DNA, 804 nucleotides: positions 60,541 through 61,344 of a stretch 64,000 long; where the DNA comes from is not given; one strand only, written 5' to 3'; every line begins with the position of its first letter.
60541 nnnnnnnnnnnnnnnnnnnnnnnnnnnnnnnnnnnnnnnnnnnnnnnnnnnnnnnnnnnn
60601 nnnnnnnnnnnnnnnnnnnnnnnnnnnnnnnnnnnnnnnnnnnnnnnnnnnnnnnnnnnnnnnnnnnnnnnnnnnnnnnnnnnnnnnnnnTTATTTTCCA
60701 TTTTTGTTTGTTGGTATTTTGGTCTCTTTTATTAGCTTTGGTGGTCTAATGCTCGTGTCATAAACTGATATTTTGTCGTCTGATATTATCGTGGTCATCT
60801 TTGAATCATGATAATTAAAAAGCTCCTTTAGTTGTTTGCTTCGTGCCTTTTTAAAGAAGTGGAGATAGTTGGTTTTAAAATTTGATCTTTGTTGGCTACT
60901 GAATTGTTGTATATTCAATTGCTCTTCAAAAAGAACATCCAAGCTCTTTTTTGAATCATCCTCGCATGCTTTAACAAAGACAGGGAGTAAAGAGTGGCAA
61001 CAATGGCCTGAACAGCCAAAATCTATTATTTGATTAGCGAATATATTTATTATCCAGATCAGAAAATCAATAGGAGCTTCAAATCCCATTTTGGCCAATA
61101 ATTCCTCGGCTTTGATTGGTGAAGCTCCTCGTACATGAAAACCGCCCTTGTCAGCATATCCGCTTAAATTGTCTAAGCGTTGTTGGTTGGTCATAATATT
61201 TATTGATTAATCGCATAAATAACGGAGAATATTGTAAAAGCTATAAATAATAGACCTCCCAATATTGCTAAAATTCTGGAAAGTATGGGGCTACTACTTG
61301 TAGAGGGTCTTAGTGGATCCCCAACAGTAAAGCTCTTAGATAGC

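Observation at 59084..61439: Translationally coupled operon (2-TM micro-protein, Cys-motif protein, CPBP/Abi intramembrane protease, two unknowns) inside a defence island; candidate undescribed membrane-based defence system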

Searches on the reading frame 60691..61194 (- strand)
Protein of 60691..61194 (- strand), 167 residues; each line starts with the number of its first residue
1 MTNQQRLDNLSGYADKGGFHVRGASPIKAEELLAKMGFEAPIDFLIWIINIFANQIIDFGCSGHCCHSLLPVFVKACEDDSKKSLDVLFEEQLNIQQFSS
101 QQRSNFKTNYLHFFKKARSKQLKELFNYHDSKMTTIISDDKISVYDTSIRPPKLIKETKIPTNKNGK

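Call 3: search_protein_families(library=pfam, proteins=[window:60691-61194:-], max_evalue=1)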
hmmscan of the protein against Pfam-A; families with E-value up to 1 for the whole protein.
window:60691-61194:- (167 aa): 0 families

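Call 4: search_protein_families(library=padloc, proteins=[window:60691-61194:-], max_evalue=1)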
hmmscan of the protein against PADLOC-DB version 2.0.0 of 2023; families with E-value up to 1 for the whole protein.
window:60691-61194:- (167 aa): 0 families

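Call 8: search_protein_families(library=phrogs, proteins=[window:60691-61194:-], max_evalue=1)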
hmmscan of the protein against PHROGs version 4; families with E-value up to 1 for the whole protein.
window:60691-61194:- (167 aa): 1 family
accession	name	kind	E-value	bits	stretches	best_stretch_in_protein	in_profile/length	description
phrog_37167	-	unknown function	0.014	16.7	1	107-165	33-89/130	-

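Call 9: search_protein_families(library=ncbifam, proteins=[window:60691-61194:-], max_evalue=1)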
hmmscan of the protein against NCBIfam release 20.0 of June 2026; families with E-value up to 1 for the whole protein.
window:60691-61194:- (167 aa): 1 family
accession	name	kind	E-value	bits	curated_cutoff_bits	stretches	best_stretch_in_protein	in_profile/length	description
NF041684.1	ant_diox_AndAc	equivalog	0.036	12.6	750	1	46-149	181-284/418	anthranilate 1,2-dioxygenase large subunit AndAc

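Call 11: find_homologous_proteins(query=window:60691-61194:-, max_evalue=0.01)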
Query window:60691-61194:- (167 aa): 1 proteins with E <= 0.01 among 18 candidates.
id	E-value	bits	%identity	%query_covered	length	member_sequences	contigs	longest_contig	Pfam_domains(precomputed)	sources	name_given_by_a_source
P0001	4.7e-108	376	100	100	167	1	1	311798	-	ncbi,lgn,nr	ncbi:hypothetical protein HYV44_02620 [Candidatus Microgenomates bacterium]|nr:hypothetical protein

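Call 23: search_protein_representatives(protein=window:60691-61194:-)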
Query: 167 residues. Proteins with E-value up to 0.001 (for the whole library): 14; up to 1e-10: 1; up to 1e-30: 1. The best 14 are listed.
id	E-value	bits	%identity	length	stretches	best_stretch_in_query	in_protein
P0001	1.5e-108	375.9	100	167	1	1-167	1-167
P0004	6.5e-09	52.0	34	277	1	3-130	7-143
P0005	8.5e-08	48.4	36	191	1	1-90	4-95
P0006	1.5e-07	47.7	37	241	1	10-116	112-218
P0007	2.1e-07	47.1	38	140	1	1-88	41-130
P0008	3.3e-07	46.5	36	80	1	1-74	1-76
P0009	3.6e-07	46.4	30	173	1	31-158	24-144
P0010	5.3e-07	45.8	38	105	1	48-118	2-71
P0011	1.9e-06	44.0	41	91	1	2-72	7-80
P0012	3.2e-06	43.3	31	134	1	30-116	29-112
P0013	4.6e-06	42.8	43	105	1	5-76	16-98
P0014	2.9e-05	40.2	33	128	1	30-116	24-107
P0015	1.3e-04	38.1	39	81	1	1-70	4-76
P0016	5.8e-04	36.0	36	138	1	1-76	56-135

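Call 26: find_homologous_proteins(query=A1, max_evalue=0.01)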
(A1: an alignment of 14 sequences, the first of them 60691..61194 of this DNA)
Query A1 (14 sequences) (167 aa, profile of the alignment): 6 proteins with E <= 0.01 among 3070 candidates.
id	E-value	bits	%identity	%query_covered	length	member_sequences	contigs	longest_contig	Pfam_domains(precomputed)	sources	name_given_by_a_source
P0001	2.7e-52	196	100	100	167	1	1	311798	-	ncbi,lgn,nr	ncbi:hypothetical protein HYV44_02620 [Candidatus Microgenomates bacterium]|nr:hypothetical protein 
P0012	6.9e-43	165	30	51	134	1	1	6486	-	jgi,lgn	jgi:hypothetical protein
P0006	1.3e-42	164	36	63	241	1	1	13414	-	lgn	-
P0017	1.5e-39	154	33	77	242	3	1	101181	-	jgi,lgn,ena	-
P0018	2.3e-24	104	33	51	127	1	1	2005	-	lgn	-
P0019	1.0e-20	93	35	51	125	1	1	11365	-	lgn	-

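Call 27: find_encoding_contigs(protein=P0017, flank=6000, max_places=3)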
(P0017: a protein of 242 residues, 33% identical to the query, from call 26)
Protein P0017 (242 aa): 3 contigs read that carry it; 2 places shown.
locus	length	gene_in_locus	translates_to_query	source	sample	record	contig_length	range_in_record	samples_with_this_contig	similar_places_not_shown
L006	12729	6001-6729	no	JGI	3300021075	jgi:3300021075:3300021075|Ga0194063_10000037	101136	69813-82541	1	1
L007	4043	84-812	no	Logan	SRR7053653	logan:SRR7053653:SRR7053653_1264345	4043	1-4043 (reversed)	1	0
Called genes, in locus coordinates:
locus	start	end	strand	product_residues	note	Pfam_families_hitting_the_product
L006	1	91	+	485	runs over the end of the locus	-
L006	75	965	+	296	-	PF13495:Phage_int_SAM_4, PF02899:Phage_int_SAM_1, PF00589:Phage_integrase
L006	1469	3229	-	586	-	PF00239:Resolvase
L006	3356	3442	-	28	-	-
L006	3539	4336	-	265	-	-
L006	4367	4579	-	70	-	PF13560:HTH_31, PF01381:HTH_3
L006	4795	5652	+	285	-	PF13428:TPR_14 (faint), PF13414:TPR_11, PF13432:TPR_16, PF00515:TPR_1 (weak), PF13424:TPR_12, PF00515:TPR_1 (weak), PF07719:TPR_2 (weak), PF13414:TPR_11 (weak), +7 more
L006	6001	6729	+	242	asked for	-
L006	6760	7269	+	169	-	PF12895:ANAPC3 (faint), PF07719:TPR_2 (faint)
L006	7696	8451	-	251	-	PF13643:DUF4145 (weak)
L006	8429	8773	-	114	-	-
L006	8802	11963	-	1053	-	PF07669:Eco57I, PF02384:N6_Mtase (weak), PF12950:TaqI_C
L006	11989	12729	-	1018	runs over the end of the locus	PF00176:SNF2-rel_dom (weak), PF00271:Helicase_C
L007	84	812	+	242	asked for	-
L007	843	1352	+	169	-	PF12895:ANAPC3 (faint), PF07719:TPR_2 (faint)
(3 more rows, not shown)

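Call 28: find_encoding_contigs(protein=P0006, flank=6000, max_places=3)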
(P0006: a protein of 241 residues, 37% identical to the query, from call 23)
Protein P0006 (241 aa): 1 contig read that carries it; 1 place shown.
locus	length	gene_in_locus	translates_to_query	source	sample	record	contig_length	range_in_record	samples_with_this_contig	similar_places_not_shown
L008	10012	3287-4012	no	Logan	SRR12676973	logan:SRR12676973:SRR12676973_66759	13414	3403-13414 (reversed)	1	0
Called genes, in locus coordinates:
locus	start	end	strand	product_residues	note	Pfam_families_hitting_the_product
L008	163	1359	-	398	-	-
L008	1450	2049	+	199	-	-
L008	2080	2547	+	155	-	-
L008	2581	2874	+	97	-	-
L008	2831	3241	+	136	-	PF20619:DUF6804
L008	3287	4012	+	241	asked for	-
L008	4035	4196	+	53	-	-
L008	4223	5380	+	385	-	PF13181:TPR_8 (faint)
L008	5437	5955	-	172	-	-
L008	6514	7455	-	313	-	PF01446:Rep_1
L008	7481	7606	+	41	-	-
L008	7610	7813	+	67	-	-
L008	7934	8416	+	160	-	-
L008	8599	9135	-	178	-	-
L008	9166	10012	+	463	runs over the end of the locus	PF08245:Mur_ligase_M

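Call 29: find_encoding_contigs(protein=P0019, flank=6000, max_places=3)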
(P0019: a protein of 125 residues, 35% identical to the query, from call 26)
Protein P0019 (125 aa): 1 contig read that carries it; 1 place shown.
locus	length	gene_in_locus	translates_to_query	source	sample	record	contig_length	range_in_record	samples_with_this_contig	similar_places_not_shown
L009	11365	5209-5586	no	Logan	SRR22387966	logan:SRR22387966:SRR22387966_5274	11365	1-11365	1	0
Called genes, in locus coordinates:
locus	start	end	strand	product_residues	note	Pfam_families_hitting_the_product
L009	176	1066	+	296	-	PF00589:Phage_integrase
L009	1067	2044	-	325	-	PF00589:Phage_integrase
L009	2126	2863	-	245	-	-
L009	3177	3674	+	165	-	-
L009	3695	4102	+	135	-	-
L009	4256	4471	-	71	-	-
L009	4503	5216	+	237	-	-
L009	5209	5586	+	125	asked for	-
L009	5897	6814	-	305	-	-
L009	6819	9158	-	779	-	PF13589:HATPase_c_3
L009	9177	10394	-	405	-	PF00145:DNA_methylase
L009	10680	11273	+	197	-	PF00589:Phage_integrase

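Call 31: find_encoding_contigs(protein=P0009, flank=6000, max_places=3)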
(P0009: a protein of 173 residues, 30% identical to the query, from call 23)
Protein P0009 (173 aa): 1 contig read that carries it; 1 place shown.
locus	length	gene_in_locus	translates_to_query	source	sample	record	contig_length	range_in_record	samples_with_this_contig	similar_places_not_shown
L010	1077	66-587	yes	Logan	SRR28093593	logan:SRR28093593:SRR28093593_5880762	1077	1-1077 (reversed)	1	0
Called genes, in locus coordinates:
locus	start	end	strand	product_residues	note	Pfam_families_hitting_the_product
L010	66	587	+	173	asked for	-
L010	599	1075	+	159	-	?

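Call 32: find_encoding_contigs(protein=P0012, flank=6000, max_places=3)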
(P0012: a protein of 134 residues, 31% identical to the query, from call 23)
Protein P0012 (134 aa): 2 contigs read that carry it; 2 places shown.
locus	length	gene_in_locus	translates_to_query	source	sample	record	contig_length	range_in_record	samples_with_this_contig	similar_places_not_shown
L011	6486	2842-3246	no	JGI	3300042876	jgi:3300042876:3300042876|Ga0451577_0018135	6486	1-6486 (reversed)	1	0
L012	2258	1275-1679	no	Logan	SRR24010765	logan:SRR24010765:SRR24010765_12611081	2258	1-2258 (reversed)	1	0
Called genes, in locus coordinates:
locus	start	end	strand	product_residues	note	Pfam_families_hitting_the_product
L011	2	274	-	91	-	?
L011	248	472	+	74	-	-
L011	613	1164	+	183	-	-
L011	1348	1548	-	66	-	-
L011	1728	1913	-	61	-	-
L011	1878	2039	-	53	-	-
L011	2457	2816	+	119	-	-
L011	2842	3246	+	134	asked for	-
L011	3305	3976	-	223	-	-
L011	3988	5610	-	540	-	PF01326:PPDK_N (weak), PF00391:PEP-utilizers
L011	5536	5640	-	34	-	-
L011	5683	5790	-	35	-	-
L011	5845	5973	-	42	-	-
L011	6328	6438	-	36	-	-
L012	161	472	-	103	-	-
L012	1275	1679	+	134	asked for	-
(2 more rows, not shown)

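Call 33: find_encoding_contigs(protein=P0004, flank=6000, max_places=3)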
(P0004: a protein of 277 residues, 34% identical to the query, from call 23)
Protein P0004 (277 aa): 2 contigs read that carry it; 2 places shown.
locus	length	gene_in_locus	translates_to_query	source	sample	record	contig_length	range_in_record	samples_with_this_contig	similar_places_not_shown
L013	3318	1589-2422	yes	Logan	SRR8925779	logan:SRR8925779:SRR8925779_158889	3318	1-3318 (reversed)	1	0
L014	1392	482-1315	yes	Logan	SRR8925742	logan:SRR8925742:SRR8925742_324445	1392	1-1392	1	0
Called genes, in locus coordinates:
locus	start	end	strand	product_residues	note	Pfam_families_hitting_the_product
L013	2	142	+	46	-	?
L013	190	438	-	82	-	-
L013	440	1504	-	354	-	-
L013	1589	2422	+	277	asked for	-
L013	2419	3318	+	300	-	?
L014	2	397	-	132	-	?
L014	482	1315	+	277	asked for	-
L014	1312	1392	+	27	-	?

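Call 47: predict_structure(alignment_id=A1)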
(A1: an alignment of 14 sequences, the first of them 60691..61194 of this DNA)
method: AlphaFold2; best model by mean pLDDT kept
length: 167 residues; sequences in the alignment: 14
mean_pLDDT: 85.7   pTM: 0.75
mean pLDDT of the five models: 85.7, 85.7, 81.7, 81.6, 77.4
residues with pLDDT >= 90: 106; 70-90: 30; 50-70: 27; < 50: 4
segments of 3 or more residues with pLDDT < 50: 155-158
pLDDT, mean of each block of 10 residues (from residue 1): 94 94 94 98 98 89 71 97 95 89 93 91 89 76 68 52 64
secondary structure, 60 per line:
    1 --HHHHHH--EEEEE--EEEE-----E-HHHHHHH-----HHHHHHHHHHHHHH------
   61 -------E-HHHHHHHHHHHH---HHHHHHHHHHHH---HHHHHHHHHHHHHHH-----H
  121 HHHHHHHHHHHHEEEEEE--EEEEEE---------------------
elements in order: H3-8 E11-15 E18-21 H29-35 H41-54 H70-81 H85-96 H100-114 H120-132 E133-138 E141-146

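Call 50: find_related_loci(query=A3, collection=viral_contigs, flank=6000)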
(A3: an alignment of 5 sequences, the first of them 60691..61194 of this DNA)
Query A3 (167 aa) in viral_contigs; peptide patterns used: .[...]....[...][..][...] (x = any residue, [..] = any of these).
No stretch of DNA in the collection matches any of the patterns.

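Call 53: fold_search(model_id=the predicted structure, library=pdb)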
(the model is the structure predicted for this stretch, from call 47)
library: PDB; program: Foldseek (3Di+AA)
matches with E <= 10: 39; with E <= 0.001: 0
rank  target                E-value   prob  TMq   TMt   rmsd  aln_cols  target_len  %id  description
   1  2po4                  1.0e+00  0.05  0.16  0.04  16.9       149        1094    9  X-ray crystal structure of polymerase domain of the bacteriophage N4 virion RNA polymerase (released 2008-04-01)
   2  7xw2_A                1.0e+00  0.04  0.17  0.06  14.5       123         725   16  Cryo-EM structure of human DICER-pre-miRNA in a dicing state (released 2023-03-08)
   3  3c2p_A                1.6e+00  0.02  0.13  0.04  17.4       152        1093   11  X-ray crystal structure of the N4 mini-vRNAP P1 promoter complex (released 2008-12-09)
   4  2bgc_B                1.8e+00  0.06  0.20  0.15  12.8       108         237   13  PrfA-G145S, a constitutive active mutant of the Transcriptional Regulator In L.monocytogenes (released 2005-04-14)
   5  3c46_A                2.3e+00  0.02  0.15  0.04  17.6       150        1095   13  X-ray crystal structure of the N4 mini-vRNAP P2_7a promoter complex soaked with MgCl2 (released 2008-12-09)
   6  3c2p_B                2.6e+00  0.02  0.13  0.04  17.2       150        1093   12  X-ray crystal structure of the N4 mini-vRNAP P1 promoter complex (released 2008-12-09)
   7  9pnq                  3.3e+00  0.01  0.12  0.04  17.9       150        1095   13  N4 vRNAP gp50 - Isolated RNAP Domain (released 2025-12-10)
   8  6u42_4J               3.5e+00  0.07  0.20  0.17   6.8        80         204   12  Natively decorated ciliary doublet microtubule (released 2019-11-13)
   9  8jfz_A                4.0e+00  0.01  0.10  0.03  29.3       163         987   14  Cryo-EM structure of Na+,K+-ATPase in the E1.Mg2+ state. (released 2023-08-09)
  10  8epp_B                4.2e+00  0.01  0.16  0.04  21.3       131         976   14  Cryo-EM structure of SARS-CoV-2 Spike trimer S2D14 with two RBDs in the open conformation (released 2023-06-21)
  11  6i28                  4.5e+00  0.03  0.18  0.19  11.5       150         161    7  Crystal Structure of Cydia Pomonella PTP-2 phosphatase (released 2019-02-20)
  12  3vlx                  4.5e+00  0.02  0.17  0.07  14.5        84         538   14  Assimilatory nitrite reductase (Nii3) - N226K mutant - ligand free form from tobacco leaf (released 2012-09-26)
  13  8vvn_C                4.5e+00  0.02  0.14  0.11  20.6       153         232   10  Cryo-EM structure of a type I ZorAB complex from Shewanella sp. strain ANA-3 (released 2025-02-05)
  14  8wxs_A                4.8e+00  0.02  0.13  0.21  10.7       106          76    3  Crystal structure of the LOTUS domain of Drosophila Tejas (released 2024-11-06)
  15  3b0j                  5.4e+00  0.01  0.15  0.06  14.5        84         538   15  M175E mutant of assimilatory nitrite reductase (Nii3) from tobbaco leaf (released 2012-02-22)
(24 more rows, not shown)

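Call 55: find_encoding_contigs(protein=P0010, flank=6000, max_places=3)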
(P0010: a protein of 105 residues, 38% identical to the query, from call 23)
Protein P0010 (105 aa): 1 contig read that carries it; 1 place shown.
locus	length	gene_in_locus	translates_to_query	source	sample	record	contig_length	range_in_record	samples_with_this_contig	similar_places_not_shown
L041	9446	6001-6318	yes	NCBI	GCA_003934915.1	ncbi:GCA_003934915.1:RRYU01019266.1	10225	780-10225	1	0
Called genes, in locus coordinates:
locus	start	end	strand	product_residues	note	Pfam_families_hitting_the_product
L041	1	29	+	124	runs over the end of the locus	PF06397:Desulfoferrod_N, PF01880:Desulfoferrodox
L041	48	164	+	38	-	PF06397:Desulfoferrod_N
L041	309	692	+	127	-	PF01245:Ribosomal_L19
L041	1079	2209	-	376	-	PF14659:Phage_int_SAM_3 (weak), PF00589:Phage_integrase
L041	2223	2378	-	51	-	PF12728:HTH_17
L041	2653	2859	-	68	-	-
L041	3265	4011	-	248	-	-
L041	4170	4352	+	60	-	-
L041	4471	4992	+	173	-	-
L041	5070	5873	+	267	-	PF01580:FtsK_SpoIIIE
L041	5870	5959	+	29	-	-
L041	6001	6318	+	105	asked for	-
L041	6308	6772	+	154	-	-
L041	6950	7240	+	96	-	-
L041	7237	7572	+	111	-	PF04480:DUF559 (weak)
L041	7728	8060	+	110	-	-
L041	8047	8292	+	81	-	-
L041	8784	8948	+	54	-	PF04014:MazE_antitoxin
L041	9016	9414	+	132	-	PF18895:T4SS_pilin (weak)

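Call 56: find_encoding_contigs(protein=P0005, flank=6000, max_places=3)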
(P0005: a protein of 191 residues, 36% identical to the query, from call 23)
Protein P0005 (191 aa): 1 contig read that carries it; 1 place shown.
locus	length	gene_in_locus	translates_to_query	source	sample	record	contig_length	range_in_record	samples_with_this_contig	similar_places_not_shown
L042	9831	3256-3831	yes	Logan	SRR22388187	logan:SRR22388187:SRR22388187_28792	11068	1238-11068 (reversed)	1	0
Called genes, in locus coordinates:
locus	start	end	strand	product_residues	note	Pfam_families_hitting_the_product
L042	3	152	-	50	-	?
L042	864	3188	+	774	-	PF00089:Trypsin, PF13365:Trypsin_2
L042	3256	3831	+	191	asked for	-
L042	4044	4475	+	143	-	-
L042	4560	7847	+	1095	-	PF13091:PLDc_2, PF00270:DEAD (faint), PF00176:SNF2-rel_dom, PF00271:Helicase_C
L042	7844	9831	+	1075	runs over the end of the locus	?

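Call 61: search_solved_structures(query=A1, max_evalue=10)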
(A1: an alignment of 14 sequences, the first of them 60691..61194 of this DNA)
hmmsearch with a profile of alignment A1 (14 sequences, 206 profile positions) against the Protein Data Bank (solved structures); distinct sequences matched with E-value up to 10: 5.
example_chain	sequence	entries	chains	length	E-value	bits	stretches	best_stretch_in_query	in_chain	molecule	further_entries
4xa6_A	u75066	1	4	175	0.13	15.3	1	84-199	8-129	Gp7-MYH7(1777-1855)-EB1 chimera protein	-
6z1p_Bo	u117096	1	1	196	0.29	14.2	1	89-187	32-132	30S ribosomal protein S15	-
9e2g_4M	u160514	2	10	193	1.4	12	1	84-176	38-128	MOP23A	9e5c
3jqh_A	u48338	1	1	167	4.6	10.3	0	105-190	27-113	C-type lectin domain family 4 member M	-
4xzc_A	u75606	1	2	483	5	10.2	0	65-89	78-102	Nucleoprotein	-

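Call 69: search_dna_similar(query=window:60691-61194:-, collection=plasmids, mode=protein, max_evalue=1)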
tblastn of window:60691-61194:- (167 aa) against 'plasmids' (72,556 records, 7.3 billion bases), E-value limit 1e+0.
No match.

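Call 70: search_dna_similar(query=window:60691-61194:-, collection=phages, mode=protein, max_evalue=1)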
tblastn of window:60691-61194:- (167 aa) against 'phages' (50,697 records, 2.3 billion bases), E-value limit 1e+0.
No match.

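Call 77: find_encoding_contigs(protein=P0013, flank=6000, max_places=3)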
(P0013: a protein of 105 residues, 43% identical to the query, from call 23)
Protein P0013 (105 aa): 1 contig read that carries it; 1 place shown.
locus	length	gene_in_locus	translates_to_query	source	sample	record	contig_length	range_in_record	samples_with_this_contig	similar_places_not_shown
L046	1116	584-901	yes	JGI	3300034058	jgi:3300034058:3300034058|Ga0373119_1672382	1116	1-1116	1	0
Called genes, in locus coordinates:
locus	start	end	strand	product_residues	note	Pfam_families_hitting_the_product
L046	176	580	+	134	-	-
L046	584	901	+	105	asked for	-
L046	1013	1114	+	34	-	?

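Call 78: find_encoding_contigs(protein=P0016, flank=6000, max_places=3)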
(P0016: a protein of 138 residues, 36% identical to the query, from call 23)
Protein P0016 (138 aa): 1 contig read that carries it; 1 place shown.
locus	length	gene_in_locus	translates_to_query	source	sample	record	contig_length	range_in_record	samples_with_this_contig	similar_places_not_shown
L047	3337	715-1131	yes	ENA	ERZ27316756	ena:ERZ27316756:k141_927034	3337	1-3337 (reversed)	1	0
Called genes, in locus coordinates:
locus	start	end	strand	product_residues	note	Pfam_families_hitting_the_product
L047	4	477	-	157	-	-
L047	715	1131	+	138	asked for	-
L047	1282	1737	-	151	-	-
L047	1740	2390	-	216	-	-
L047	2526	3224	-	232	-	-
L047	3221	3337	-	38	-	?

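Call 93: search_protein_families(library=ncbifam, proteins=[L041:5070-5873:+, L013:2419-3318:+], max_evalue=0.001)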
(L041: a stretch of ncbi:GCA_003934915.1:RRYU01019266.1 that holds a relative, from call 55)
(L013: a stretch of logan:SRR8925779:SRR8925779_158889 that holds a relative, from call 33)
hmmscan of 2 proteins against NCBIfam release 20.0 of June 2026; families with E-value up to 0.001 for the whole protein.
L041:5070-5873:+ (267 aa): 5 families
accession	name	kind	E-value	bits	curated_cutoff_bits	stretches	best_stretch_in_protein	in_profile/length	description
NF007615.0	PRK10263.1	equivalog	1.7e-29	102.2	1566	2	158-257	1139-1241/1355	DNA translocase FtsK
TIGR03928.1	T7_EssCb_Firm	equivalog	6.2e-17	60.5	778.4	1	48-232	801-989/1296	type VII secretion protein EssC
TIGR03924.1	T7SS_EccC_a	equivalog_domain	3e-11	42.8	509.15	1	32-264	419-669/673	type VII secretion protein EccCa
TIGR03925.1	T7SS_EccC_b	equivalog_domain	6.8e-09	34.5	346.55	1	34-200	337-501/564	type VII secretion protein EccCb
NF041214.1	plasmid_TraB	equivalog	6.2e-07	28.3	800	1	58-235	249-422/639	plasmid transfer protein TraB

L013:2419-3318:+ (300 aa): 5 families
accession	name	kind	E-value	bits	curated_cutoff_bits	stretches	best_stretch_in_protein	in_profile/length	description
NF007615.0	PRK10263.1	equivalog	1.2e-42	145.7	1566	1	6-257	993-1271/1355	DNA translocase FtsK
TIGR03928.1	T7_EssCb_Firm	equivalog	4.3e-22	77.6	778.4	1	14-203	801-989/1296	type VII secretion protein EssC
TIGR03924.1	T7SS_EccC_a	equivalog_domain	8.2e-18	64.5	509.15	1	4-231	425-665/673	type VII secretion protein EccCa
TIGR03925.1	T7SS_EccC_b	equivalog_domain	4.4e-12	45.1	346.55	1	4-67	341-405/564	type VII secretion protein EccCb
NF041214.1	plasmid_TraB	equivalog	5.2e-06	25.2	800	1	25-193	250-409/639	plasmid transfer protein TraB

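Call 95: search_protein_families(library=pfam, alignment_id=A1, max_evalue=0.05)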
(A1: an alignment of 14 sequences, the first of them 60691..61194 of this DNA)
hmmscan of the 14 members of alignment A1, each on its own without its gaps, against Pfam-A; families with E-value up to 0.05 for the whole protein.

A. member 1, window:60691-61194:- (167 aa): 0 families

B. families by the number of members that match (of 14 scanned): 2 families
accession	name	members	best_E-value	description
PF08892.16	YqcI_YcgG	1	0.019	YqcI/YcgG family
PF20822.2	Cmr2_hel_dom1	1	0.035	CRISPR RNA silencing complex Cmr2 subunit, first helical domain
